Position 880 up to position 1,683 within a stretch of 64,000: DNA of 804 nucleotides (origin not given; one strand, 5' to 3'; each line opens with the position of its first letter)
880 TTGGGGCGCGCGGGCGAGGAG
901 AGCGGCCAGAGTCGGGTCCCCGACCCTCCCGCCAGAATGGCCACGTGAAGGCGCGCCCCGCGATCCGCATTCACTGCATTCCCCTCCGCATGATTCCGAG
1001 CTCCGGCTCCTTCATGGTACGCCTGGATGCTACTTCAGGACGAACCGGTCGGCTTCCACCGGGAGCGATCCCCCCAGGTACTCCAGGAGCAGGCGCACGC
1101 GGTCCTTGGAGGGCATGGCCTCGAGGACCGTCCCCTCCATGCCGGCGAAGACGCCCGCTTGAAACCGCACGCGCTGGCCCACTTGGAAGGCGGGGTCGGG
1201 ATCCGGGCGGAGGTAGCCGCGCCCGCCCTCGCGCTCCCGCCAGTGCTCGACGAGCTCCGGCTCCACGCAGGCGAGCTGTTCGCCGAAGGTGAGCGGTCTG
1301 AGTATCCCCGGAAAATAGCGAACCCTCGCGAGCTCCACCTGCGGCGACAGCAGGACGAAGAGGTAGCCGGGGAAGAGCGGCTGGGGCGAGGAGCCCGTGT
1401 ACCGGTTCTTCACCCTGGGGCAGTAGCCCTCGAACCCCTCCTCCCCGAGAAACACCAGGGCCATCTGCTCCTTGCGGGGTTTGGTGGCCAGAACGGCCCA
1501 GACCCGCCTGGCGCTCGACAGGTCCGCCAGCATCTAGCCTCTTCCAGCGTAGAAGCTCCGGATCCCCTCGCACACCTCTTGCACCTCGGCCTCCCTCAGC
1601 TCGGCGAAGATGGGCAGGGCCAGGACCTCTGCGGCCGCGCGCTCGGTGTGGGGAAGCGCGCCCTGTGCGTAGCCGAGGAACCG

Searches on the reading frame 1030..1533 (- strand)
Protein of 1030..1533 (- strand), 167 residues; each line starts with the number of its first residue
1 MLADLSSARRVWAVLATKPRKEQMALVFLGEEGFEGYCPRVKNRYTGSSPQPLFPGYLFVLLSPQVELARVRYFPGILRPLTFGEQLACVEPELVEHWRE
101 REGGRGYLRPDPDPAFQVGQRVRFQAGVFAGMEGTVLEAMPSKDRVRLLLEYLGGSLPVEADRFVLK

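Call 12: search_protein_families(library=pfam, proteins=[window:1030-1533:-], max_evalue=0.01)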
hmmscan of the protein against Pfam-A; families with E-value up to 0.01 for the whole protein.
window:1030-1533:- (167 aa): 1 family
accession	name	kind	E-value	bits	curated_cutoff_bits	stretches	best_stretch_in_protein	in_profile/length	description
PF02357.24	NusG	-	5.1e-07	30.6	22.2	1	12-96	3-90/93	Transcription termination factor nusG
